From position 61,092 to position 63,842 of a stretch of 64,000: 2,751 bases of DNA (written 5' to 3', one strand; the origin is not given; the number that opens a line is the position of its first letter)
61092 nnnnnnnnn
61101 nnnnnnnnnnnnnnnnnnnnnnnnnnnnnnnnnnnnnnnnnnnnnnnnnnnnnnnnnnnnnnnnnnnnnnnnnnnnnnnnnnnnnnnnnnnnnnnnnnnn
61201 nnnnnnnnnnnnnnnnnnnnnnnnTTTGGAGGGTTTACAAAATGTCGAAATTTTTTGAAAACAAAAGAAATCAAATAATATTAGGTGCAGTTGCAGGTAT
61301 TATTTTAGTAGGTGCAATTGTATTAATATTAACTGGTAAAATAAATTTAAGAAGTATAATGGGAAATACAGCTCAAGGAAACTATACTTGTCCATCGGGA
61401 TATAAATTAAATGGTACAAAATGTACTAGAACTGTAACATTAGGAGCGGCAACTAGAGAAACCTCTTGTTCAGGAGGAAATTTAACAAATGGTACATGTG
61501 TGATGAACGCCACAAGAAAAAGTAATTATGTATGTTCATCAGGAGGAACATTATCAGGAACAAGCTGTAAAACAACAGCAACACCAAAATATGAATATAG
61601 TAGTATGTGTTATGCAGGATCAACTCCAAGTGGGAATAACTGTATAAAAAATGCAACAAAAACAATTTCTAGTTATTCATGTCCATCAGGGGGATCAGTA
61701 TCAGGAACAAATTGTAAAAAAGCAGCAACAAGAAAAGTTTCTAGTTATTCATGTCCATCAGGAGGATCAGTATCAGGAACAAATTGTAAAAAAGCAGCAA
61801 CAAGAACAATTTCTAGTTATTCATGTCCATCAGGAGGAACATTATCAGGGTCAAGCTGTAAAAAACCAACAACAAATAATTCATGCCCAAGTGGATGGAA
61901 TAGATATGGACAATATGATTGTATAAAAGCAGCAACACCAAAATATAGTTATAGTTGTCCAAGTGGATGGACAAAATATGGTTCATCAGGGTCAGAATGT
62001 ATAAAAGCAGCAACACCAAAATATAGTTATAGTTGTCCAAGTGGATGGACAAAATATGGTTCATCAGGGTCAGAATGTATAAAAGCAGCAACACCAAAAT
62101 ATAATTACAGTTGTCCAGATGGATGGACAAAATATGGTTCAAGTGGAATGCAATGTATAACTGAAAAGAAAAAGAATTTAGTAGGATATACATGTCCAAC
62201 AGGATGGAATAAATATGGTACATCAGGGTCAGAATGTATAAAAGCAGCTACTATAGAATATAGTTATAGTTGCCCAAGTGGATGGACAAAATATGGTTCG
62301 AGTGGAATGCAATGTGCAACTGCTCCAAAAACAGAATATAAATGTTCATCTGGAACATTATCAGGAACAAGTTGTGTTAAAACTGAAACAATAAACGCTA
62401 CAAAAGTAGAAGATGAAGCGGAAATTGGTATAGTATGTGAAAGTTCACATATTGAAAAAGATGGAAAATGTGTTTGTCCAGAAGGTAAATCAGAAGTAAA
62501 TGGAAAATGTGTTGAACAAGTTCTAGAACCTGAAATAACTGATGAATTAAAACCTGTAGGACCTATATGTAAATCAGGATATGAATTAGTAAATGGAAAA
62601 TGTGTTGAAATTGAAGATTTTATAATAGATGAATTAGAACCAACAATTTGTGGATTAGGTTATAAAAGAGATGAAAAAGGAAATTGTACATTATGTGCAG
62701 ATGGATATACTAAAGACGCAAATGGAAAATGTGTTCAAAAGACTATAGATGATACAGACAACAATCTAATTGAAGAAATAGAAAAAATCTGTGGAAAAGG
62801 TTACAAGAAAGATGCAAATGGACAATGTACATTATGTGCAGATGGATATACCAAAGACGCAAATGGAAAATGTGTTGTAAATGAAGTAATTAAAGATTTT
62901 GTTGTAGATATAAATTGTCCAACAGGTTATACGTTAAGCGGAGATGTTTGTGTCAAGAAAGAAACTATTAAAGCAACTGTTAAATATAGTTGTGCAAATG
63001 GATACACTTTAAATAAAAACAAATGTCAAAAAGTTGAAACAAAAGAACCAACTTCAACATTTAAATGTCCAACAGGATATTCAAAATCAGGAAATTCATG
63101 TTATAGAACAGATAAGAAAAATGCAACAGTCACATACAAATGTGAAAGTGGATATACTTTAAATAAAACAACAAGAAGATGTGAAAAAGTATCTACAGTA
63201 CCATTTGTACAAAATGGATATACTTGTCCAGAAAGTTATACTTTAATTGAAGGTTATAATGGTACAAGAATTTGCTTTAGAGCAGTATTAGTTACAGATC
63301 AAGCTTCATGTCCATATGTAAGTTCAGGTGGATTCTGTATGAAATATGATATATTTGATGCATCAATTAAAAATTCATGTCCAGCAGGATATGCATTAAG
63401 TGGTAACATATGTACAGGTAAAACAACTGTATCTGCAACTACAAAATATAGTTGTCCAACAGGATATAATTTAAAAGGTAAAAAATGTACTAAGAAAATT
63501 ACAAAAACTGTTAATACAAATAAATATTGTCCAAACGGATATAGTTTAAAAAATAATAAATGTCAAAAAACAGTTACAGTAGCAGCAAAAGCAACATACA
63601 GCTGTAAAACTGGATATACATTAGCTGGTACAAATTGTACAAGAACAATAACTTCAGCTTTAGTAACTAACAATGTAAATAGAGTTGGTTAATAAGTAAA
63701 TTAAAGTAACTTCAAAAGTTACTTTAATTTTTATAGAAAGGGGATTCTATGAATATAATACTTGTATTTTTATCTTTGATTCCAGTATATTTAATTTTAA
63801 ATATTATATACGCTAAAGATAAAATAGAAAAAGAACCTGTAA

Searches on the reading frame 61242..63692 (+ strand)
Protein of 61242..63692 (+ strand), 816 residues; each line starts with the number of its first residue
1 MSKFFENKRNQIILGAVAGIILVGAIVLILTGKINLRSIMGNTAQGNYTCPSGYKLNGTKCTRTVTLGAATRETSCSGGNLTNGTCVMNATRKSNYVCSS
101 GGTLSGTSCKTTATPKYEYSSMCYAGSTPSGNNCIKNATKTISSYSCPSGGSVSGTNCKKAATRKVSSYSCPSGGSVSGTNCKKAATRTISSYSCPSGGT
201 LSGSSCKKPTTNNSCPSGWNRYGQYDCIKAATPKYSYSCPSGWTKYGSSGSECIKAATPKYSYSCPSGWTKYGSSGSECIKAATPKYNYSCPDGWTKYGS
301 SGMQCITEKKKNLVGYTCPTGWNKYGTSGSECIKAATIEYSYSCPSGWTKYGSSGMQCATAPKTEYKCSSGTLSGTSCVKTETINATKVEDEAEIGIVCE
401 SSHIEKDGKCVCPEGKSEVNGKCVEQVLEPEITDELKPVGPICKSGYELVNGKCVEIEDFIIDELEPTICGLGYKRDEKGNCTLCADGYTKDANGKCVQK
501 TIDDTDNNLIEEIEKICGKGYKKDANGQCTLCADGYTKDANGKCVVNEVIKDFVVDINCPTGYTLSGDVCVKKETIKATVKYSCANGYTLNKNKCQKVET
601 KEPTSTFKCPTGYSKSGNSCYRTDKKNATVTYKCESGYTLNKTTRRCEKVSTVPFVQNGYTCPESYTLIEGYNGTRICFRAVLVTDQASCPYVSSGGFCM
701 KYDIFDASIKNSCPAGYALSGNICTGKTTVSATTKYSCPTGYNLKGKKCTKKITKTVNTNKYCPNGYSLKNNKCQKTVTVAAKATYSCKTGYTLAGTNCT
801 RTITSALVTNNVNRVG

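Call 28: search_protein_families(library=ncbifam, proteins=[window:61242-63692:+], max_evalue=0.1)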
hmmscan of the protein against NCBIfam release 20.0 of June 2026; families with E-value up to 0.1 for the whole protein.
window:61242-63692:+ (816 aa): 1 family
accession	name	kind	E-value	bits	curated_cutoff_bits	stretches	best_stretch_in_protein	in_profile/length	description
NF001940.0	PRK00720.1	equivalog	0.09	12.9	83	0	21-46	10-35/78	twin-arginine translocase TatA/TatE family subunit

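Call 66: search_protein_families(library=pfam, proteins=[window:61242-63692:+], max_evalue=0.01)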
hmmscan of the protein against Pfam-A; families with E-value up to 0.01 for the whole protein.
window:61242-63692:+ (816 aa): 0 families

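Call 80: search_protein_families(library=phrogs, proteins=[window:61242-63692:+], max_evalue=0.01)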
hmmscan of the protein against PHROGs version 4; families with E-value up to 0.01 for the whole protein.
window:61242-63692:+ (816 aa): 0 families
